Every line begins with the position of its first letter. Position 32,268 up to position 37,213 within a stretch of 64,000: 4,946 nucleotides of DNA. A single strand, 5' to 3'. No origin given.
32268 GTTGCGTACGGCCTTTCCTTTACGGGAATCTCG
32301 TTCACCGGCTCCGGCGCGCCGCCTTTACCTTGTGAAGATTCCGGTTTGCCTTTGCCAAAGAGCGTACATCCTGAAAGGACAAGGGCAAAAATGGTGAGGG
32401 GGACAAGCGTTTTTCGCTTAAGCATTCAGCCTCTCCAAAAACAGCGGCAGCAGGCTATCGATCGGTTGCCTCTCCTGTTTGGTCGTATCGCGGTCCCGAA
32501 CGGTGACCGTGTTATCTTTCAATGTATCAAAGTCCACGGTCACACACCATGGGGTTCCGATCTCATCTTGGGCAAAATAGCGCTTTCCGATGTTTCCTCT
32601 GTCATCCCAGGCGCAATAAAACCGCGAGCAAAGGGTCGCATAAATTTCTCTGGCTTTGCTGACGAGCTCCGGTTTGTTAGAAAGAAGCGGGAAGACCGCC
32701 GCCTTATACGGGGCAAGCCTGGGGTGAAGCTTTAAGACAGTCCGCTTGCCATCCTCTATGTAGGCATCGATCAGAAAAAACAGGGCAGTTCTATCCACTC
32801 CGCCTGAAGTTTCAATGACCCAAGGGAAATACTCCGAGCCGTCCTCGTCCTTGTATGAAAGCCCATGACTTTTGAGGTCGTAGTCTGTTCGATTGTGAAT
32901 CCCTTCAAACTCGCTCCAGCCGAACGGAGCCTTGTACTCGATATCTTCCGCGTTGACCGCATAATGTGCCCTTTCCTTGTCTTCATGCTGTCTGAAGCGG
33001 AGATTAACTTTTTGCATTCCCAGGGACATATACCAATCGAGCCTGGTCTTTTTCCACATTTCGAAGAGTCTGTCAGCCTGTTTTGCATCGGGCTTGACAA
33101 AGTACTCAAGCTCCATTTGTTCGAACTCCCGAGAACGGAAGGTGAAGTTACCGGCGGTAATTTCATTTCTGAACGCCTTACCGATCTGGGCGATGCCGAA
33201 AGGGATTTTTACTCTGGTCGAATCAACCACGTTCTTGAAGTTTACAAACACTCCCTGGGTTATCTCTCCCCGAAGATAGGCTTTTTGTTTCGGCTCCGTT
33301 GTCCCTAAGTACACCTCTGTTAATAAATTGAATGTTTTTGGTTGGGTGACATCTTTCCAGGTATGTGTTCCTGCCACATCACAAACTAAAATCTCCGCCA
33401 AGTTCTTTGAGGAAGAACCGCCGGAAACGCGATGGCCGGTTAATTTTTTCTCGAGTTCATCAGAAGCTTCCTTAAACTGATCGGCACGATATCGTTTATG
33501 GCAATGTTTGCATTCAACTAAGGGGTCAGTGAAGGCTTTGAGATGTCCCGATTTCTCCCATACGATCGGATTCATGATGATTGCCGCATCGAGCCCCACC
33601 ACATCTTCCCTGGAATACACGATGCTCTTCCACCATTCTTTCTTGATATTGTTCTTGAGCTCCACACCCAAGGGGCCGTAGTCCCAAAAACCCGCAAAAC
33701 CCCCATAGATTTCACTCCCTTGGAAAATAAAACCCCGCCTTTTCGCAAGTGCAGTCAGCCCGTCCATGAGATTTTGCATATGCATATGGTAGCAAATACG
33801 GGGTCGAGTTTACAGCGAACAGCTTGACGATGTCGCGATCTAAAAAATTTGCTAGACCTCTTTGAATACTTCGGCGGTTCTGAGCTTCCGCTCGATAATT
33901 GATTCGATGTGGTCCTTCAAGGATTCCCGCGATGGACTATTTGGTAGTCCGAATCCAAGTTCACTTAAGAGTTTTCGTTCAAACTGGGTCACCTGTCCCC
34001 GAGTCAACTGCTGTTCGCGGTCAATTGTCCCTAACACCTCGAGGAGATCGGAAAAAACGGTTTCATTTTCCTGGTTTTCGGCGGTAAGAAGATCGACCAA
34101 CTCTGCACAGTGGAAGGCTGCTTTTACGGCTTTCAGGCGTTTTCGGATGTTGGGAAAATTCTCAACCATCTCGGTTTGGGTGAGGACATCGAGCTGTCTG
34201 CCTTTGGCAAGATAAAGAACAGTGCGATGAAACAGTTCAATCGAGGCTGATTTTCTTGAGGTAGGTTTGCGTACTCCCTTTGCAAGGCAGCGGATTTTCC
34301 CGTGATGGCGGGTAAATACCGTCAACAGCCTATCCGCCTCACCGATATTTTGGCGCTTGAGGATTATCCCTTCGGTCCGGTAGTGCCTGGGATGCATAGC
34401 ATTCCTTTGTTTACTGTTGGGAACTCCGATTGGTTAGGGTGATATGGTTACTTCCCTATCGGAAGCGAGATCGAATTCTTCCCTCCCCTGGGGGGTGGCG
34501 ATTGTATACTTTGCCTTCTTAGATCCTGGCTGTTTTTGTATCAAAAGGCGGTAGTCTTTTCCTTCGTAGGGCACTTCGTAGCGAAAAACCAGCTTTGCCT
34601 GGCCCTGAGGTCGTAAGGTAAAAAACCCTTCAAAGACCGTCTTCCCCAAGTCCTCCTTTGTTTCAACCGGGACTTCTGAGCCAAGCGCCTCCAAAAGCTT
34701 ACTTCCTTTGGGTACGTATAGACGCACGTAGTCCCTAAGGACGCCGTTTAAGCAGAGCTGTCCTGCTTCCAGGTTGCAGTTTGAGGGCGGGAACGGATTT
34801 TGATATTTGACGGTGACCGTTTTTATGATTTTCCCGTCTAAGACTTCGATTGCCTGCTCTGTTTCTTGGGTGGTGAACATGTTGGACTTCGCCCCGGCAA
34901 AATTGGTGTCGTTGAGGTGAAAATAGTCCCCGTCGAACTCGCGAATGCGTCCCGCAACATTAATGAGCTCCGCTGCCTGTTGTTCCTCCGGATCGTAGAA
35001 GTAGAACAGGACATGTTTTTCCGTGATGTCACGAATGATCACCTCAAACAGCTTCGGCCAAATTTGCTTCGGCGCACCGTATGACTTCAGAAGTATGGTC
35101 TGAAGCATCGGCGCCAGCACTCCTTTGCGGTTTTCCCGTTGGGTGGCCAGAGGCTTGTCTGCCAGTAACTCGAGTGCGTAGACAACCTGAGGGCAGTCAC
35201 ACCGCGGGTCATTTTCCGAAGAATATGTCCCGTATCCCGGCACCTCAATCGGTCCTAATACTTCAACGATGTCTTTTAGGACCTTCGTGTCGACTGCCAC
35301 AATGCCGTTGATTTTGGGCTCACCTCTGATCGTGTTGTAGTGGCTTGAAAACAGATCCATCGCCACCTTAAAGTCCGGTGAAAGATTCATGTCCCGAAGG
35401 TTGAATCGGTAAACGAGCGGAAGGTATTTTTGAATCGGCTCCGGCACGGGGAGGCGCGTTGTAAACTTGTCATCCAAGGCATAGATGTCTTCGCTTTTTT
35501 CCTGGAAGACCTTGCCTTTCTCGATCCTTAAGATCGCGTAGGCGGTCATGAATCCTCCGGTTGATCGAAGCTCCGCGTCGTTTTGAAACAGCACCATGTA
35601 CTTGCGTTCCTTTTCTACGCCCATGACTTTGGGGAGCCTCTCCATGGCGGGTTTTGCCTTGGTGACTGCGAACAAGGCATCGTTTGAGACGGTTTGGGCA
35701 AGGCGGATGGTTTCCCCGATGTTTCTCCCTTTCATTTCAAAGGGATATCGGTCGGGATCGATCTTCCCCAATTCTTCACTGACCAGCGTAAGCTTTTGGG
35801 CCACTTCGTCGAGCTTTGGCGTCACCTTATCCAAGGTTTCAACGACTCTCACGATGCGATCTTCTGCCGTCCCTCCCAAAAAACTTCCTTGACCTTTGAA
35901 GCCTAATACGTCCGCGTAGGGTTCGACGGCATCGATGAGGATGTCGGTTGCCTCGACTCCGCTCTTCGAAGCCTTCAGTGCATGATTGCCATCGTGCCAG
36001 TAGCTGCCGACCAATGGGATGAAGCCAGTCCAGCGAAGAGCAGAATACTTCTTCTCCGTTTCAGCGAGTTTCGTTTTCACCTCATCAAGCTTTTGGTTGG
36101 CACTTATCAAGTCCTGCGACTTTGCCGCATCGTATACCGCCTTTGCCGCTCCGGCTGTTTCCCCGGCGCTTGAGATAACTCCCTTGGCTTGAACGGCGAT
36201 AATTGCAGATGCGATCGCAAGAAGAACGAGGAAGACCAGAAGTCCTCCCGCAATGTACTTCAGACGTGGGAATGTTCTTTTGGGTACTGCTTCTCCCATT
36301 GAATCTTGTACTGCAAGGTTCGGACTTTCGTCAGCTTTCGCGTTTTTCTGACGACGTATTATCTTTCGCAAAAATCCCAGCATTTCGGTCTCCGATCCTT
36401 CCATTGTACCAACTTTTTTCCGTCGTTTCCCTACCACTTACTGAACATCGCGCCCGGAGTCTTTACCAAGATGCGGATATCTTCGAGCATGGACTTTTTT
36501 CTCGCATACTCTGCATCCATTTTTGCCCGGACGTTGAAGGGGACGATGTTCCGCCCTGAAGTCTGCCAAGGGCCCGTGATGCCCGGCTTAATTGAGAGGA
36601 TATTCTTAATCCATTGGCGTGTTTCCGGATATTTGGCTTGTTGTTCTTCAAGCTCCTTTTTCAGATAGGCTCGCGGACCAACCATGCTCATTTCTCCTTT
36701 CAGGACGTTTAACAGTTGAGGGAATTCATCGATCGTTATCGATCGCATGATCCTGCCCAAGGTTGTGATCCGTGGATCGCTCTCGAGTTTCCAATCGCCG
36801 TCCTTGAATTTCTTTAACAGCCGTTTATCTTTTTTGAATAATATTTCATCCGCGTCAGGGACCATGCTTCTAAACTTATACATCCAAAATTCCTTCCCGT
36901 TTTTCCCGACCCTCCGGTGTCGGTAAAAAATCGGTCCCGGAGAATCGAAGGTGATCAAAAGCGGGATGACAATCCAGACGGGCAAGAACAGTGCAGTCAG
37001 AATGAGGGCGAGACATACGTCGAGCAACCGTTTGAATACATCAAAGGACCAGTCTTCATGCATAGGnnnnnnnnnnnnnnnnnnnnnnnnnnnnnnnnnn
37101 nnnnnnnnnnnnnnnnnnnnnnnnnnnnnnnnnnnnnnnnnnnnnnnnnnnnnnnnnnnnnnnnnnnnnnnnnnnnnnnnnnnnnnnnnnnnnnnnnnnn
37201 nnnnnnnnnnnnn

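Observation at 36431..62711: Glycan island with six PMT_2/ArnT-like GT-C enzymes, polyprenol-P-sugar-synthase-type GT2s, Wzx- and Wzy/WaaL-like proteins and an acetyltransferase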

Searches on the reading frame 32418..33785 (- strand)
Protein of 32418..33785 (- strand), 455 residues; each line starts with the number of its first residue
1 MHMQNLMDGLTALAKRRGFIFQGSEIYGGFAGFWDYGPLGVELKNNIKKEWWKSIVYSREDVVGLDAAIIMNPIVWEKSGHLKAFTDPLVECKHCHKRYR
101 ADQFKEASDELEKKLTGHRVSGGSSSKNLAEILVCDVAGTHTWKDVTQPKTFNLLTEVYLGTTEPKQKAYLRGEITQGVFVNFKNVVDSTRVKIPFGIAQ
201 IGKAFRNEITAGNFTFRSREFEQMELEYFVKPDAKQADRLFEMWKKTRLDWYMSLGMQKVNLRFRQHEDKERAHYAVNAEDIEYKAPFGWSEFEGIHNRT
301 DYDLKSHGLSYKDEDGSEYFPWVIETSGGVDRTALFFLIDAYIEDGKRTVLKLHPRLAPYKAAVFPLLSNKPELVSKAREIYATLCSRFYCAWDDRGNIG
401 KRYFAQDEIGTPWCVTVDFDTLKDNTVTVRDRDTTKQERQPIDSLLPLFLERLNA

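Call 56: search_protein_families(library=pfam, proteins=[window:32418-33785:-], max_evalue=0.05)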
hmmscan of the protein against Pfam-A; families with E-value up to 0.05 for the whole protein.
window:32418-33785:- (455 aa): 3 families
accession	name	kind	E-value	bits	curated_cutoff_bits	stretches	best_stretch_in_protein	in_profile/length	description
PF03129.25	HGTP_anticodon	-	1.6e-17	63.8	21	1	361-450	1-92/94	Anticodon binding domain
PF00587.30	tRNA-synt_2b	-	1.6e-12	48.3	29.3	1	166-334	8-172/179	tRNA synthetase class II core domain (G, H, P, S and T)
PF18374.6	Enolase_like_N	-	0.019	14.8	25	0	14-38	14-38/52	Enolase N-terminal domain-like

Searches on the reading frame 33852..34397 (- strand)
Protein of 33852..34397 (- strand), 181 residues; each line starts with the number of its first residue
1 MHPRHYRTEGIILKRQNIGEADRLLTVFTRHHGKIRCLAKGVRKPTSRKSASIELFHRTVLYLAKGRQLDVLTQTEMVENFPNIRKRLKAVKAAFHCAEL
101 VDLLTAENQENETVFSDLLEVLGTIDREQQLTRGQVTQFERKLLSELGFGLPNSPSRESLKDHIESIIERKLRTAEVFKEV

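Call 5: search_protein_families(library=pfam, proteins=[window:33852-34397:-], max_evalue=0.01)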
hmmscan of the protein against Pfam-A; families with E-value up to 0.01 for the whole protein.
window:33852-34397:- (181 aa): 2 families
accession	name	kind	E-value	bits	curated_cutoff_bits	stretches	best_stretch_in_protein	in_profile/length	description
PF11967.14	RecO_N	-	6.6e-23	81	27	1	5-81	3-80/80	Recombination protein O N terminal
PF02565.21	RecO_C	-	6.9e-10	39.3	22.1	1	88-151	4-66/157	Recombination protein O C terminal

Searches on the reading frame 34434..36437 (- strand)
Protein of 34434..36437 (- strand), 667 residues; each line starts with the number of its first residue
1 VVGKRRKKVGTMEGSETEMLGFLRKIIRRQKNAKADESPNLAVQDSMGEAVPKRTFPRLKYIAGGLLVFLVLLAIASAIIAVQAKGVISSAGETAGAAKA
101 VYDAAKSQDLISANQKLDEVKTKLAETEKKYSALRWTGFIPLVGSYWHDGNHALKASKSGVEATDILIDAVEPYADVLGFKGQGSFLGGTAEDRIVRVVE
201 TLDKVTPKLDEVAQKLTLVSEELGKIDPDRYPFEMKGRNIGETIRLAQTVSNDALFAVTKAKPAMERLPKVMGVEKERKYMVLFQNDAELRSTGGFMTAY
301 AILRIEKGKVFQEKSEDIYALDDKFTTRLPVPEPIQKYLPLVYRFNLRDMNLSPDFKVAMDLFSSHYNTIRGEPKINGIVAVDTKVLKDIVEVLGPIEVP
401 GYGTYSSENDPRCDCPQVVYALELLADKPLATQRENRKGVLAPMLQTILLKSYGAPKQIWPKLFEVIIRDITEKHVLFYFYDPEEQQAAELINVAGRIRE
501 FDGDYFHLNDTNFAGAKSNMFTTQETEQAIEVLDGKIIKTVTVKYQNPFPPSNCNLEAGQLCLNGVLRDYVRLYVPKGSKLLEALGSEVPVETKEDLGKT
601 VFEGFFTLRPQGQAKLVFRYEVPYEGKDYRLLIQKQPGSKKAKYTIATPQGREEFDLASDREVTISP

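Call 4: search_protein_families(library=pfam, proteins=[window:34434-36437:-], max_evalue=0.01)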
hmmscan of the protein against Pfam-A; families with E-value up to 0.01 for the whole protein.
window:34434-36437:- (667 aa): 1 family
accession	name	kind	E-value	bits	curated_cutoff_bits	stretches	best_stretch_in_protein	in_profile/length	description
PF13196.11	DUF4012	-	1.3e-25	91.1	28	1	276-409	2-134/144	Protein of unknown function (DUF4012)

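Call 66: search_protein_families(library=ncbifam, proteins=[window:34434-36437:-], max_evalue=0.001)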
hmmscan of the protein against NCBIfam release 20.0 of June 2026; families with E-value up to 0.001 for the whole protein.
window:34434-36437:- (667 aa): 0 families

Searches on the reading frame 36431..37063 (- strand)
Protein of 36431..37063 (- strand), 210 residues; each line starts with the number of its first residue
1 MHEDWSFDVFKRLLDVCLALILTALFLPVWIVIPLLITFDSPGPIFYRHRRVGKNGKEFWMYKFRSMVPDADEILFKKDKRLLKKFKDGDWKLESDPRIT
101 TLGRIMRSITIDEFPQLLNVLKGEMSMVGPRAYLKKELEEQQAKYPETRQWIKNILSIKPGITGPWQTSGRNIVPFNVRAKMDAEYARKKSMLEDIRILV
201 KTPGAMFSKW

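Call 4: search_protein_families(library=pfam, proteins=[window:36431-37063:-], max_evalue=0.01)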
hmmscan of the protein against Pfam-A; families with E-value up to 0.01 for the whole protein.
window:36431-37063:- (210 aa): 1 family
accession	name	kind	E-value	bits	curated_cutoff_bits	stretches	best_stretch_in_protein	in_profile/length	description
PF02397.22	Bac_transf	-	1.3e-58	197.9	27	1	11-207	1-178/179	Bacterial sugar transferase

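Call 66: search_protein_families(library=ncbifam, proteins=[window:36431-37063:-], max_evalue=0.001)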
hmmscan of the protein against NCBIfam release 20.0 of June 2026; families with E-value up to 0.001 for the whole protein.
window:36431-37063:- (210 aa): 10 families
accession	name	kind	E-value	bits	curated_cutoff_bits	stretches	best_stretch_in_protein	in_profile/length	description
TIGR03025.1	EPS_sugtrans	subfamily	2.1e-70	238.2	295.55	1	9-209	256-441/445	exopolysaccharide biosynthesis polyprenyl glycosylphosphotransferase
TIGR03022.1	WbaP_sugtrans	subfamily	5e-63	213.9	403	1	9-202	257-445/456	undecaprenyl-phosphate galactose phosphotransferase WbaP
NF052601.1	undeca_RfbP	equivalog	1.6e-62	210.9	330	1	7-206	41-235/244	undecaprenyl-phosphate galactose phosphotransferase family protein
TIGR03023.1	WcaJ_sugtrans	equivalog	4e-52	178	410.75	1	6-207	259-447/453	undecaprenyl-phosphate glucose phosphotransferase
NF041877.1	EPS_EpsZ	equivalog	1.1e-47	162.7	800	1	10-202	265-448/459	exopolysaccharide biosynthesis polyisoprenyl-phosphate hexose-1-phosphate transferase EpsZ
NF011751.0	PRK15204.1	equivalog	1.7e-41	142.3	907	1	9-203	278-466/476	undecaprenyl-phosphate galactose phosphotransferase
TIGR03013.1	EpsB_2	subfamily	2.5e-37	129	393.35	1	9-202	253-432/443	TIGR03013 family XrtA/PEP-CTERM system glycosyltransferase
NF007518.0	PRK10124.1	equivalog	1.7e-29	102.9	684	1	9-202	272-453/464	undecaprenyl-phosphate glucose phosphotransferase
NF050817.1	PolSacchBiosHfsE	equivalog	2.1e-28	99.3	750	1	10-202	271-455/467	polysaccharide biosynthesis protein HfsE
NF045514.1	glycotran_HepC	equivalog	1.4e-26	93.2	140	1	6-133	112-212/220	heterocyst development glycosyltransferase HepC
